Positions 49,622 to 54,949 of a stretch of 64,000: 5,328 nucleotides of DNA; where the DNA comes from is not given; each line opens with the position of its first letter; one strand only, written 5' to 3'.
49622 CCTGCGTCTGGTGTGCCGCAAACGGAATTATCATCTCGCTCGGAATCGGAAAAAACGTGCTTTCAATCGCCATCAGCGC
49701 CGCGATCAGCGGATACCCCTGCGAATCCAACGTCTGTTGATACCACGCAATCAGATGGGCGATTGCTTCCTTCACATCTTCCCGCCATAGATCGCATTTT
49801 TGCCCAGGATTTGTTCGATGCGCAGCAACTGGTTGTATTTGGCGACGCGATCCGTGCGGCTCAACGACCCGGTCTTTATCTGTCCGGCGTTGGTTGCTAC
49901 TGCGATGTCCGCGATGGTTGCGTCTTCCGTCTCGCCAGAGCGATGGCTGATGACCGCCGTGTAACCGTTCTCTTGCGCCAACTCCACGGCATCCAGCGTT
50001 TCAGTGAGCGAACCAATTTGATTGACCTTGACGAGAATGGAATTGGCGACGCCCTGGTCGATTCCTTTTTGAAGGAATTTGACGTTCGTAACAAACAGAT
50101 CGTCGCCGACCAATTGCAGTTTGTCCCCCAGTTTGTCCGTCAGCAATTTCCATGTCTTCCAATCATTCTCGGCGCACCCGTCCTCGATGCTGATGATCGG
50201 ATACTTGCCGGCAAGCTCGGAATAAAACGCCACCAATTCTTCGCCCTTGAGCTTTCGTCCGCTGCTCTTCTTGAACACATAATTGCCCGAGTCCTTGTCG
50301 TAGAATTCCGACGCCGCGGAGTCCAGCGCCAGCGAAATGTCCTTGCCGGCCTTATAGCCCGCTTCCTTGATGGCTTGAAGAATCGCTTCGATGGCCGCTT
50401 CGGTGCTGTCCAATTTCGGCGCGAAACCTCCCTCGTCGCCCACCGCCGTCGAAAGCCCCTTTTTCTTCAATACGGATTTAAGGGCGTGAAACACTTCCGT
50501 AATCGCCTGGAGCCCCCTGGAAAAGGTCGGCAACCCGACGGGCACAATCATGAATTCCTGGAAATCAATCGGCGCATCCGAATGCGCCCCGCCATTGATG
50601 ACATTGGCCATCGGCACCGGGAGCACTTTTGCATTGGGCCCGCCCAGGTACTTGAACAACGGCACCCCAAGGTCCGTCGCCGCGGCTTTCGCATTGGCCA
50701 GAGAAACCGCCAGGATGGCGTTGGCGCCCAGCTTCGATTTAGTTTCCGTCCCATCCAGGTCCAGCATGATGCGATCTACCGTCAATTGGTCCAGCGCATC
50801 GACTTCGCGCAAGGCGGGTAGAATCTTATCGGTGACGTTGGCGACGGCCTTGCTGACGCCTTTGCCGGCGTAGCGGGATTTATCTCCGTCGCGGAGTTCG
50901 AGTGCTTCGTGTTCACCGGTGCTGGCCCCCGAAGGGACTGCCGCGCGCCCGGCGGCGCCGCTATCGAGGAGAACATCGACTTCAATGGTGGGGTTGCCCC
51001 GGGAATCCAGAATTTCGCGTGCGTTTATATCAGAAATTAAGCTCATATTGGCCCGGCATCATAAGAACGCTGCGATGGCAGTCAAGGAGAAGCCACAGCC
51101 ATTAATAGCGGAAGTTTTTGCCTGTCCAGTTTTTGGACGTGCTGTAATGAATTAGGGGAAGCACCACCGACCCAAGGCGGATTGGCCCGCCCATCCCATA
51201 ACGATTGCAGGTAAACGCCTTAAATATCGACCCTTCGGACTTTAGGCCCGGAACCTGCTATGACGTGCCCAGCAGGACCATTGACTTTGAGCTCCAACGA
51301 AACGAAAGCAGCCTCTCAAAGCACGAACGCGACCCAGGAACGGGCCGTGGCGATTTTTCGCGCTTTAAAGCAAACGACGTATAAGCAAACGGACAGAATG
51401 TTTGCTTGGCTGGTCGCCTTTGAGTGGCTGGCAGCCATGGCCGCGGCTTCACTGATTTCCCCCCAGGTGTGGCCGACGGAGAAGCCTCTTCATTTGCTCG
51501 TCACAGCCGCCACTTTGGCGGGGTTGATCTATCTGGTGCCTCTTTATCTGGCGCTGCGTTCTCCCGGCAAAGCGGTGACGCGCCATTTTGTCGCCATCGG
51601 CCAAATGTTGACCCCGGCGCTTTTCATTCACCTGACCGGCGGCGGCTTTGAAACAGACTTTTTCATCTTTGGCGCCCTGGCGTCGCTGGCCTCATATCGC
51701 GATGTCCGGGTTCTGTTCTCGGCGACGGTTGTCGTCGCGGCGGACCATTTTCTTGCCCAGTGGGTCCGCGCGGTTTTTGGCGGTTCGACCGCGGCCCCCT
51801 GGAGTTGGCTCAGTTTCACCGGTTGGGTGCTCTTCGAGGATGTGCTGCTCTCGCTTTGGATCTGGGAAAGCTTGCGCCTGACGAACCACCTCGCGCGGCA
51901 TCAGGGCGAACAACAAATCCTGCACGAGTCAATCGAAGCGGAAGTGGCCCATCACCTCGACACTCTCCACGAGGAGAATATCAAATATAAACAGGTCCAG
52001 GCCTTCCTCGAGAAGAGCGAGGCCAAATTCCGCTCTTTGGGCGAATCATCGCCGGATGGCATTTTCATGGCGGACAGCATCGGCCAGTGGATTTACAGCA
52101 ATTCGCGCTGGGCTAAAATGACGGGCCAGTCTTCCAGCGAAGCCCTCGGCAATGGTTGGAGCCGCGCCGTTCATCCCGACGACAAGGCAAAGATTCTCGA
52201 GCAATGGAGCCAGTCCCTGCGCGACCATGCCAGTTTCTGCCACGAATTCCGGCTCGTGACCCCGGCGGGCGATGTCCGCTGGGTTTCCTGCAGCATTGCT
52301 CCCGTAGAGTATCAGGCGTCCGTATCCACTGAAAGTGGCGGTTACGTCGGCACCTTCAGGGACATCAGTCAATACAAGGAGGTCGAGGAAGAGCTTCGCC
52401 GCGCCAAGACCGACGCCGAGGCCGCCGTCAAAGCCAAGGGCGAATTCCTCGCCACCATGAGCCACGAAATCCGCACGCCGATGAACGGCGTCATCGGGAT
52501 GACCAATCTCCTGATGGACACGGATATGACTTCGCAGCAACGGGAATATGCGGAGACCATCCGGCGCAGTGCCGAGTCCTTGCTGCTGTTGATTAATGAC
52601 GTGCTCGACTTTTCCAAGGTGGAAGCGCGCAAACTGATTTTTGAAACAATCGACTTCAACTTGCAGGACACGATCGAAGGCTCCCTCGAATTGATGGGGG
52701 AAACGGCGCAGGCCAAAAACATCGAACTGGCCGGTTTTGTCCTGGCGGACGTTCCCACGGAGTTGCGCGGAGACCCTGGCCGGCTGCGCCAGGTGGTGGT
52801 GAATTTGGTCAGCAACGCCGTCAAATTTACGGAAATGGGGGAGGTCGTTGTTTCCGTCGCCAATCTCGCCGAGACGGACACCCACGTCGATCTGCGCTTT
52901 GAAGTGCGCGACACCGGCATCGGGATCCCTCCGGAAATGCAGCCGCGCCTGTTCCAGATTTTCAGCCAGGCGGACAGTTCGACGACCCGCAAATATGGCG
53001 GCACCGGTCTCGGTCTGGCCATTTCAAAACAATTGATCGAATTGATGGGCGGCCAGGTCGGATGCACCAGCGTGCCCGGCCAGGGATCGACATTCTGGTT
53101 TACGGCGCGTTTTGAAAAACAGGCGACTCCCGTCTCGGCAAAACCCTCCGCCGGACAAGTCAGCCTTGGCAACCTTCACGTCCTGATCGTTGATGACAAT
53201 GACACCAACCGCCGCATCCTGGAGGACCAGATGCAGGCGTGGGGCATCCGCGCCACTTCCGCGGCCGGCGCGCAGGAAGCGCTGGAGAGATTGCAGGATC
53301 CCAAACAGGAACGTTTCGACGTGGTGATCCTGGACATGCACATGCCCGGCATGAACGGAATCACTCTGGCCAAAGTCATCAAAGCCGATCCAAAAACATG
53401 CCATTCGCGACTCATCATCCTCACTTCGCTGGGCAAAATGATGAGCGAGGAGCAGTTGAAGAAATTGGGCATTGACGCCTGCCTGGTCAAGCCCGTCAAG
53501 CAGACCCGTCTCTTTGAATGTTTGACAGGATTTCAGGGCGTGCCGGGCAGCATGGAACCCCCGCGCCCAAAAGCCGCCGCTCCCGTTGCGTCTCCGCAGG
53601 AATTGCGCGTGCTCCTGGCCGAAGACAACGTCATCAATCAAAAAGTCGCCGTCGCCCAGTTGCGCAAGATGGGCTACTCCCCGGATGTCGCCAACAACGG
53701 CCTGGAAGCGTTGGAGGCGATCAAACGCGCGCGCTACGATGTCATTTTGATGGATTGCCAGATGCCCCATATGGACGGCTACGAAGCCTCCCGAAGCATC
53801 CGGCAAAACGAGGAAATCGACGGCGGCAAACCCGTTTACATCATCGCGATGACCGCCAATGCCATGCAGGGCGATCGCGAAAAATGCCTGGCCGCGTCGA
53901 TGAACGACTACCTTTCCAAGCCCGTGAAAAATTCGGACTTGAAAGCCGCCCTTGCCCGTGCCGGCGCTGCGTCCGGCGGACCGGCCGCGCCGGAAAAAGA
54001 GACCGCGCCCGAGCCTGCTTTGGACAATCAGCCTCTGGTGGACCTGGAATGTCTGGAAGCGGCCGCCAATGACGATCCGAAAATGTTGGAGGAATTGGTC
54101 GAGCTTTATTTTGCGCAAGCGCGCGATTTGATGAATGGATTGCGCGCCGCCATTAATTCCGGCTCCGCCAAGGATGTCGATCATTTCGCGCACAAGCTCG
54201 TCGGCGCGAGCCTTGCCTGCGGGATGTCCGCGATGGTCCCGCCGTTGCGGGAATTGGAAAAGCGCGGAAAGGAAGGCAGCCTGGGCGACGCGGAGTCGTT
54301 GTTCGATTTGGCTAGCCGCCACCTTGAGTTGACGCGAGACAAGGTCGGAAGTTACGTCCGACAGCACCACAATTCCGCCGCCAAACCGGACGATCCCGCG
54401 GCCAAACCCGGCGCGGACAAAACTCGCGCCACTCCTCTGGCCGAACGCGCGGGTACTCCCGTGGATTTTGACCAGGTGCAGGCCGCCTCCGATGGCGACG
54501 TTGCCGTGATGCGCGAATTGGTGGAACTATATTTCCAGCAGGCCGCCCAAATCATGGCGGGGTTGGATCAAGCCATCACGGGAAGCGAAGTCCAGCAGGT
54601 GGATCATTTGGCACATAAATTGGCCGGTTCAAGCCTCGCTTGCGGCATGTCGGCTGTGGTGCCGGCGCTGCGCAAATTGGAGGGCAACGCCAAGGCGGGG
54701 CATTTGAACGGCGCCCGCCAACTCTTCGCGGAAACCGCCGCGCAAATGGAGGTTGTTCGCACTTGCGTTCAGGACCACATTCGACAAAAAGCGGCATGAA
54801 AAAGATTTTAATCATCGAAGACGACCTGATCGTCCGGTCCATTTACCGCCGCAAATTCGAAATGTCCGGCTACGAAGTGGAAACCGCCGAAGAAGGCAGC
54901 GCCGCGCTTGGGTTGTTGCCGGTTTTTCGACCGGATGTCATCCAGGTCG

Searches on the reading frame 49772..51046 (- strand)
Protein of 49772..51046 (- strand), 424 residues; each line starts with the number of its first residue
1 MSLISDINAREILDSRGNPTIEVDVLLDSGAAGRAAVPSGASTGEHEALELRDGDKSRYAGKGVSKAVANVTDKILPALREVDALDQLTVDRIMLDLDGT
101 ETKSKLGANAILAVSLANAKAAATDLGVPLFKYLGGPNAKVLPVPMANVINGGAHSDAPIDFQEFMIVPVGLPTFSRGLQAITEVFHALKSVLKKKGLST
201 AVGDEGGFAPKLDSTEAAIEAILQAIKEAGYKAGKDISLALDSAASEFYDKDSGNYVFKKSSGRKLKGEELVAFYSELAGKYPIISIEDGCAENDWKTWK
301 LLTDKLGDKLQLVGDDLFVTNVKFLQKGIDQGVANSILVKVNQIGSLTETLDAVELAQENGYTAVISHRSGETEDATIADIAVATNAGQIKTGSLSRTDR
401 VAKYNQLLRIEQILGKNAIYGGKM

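Call 8: search_protein_families(library=pfam, proteins=[window:49772-51046:-], max_evalue=0.001)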
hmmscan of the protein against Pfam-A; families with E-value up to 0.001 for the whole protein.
window:49772-51046:- (424 aa): 3 families
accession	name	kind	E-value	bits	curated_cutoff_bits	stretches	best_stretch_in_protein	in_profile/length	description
PF00113.28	Enolase_C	-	1.9e-126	421.8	21.5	1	140-423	2-290/296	Enolase, C-terminal TIM barrel domain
PF03952.21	Enolase_N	-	5.4e-59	198.5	35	1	4-134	1-131/131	Enolase, N-terminal domain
PF07476.17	MAAL_C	-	1.8e-05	24.5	27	1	304-390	134-221/249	Methylaspartate ammonia-lyase C-terminus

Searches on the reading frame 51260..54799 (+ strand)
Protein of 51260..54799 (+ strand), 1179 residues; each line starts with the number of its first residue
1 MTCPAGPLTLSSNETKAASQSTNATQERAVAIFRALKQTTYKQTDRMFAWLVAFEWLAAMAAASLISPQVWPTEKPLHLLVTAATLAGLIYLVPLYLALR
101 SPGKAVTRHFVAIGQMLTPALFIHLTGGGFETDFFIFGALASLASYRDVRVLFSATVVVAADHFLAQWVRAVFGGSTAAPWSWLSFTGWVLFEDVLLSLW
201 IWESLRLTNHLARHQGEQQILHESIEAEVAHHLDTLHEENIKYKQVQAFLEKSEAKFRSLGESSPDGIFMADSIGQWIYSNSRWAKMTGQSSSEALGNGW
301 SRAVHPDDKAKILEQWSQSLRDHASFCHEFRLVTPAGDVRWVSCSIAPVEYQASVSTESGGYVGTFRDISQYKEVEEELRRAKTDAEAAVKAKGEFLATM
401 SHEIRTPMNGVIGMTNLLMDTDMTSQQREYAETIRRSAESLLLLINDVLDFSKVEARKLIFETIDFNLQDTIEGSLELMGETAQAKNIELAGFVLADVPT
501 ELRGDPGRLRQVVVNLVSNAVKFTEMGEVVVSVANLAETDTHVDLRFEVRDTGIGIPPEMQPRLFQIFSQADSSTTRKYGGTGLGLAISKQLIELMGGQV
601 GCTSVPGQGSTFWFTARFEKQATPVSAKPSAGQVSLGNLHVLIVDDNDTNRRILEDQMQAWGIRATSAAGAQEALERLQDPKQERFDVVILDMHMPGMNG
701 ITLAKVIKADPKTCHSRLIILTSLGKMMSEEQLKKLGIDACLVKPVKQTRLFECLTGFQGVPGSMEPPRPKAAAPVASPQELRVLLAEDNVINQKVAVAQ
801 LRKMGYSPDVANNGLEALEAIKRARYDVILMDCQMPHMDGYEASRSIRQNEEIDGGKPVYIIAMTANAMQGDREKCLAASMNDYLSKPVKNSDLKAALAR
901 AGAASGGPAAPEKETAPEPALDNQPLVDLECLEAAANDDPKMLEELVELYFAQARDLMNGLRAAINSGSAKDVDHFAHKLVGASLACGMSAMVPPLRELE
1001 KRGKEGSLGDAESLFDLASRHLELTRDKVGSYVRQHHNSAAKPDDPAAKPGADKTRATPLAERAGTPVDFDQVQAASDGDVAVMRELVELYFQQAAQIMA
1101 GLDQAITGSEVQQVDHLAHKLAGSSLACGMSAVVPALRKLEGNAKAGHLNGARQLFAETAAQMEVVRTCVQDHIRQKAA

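Call 8: search_protein_families(library=pfam, proteins=[window:51260-54799:+], max_evalue=0.001)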
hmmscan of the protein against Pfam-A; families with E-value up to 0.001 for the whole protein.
window:51260-54799:+ (1179 aa): 9 families
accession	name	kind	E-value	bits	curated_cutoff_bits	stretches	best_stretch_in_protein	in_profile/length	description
PF00072.30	Response_reg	-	9.1e-49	164.7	30.2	2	784-898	1-110/111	Response regulator receiver domain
PF02518.31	HATPase_c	-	7.7e-32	110.5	26.4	1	504-618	1-109/111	Histidine kinase-, DNA gyrase B-, and HSP90-like ATPase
PF00512.31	HisKA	-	5.1e-22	78.1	26.9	1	392-456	1-65/66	His Kinase A (phospho-acceptor) domain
PF01627.28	Hpt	-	1.4e-17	64.1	24.6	2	1086-1167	1-82/84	Hpt domain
PF08447.18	PAS_3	-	2.4e-15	57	25.6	1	278-351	2-77/89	PAS fold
PF00989.32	PAS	-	6.3e-11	42.7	22.6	1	256-369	2-113/113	PAS fold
PF08448.16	PAS_4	-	2.7e-10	40.9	23.1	1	262-371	2-107/110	PAS fold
PF13426.13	PAS_9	-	7.3e-10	39.5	27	1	265-371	1-103/103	PAS domain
PF23198.2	PDE8A_N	-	3.4e-08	33.9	29.6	1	782-877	13-104/147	PDE8A-like, N-terminal domain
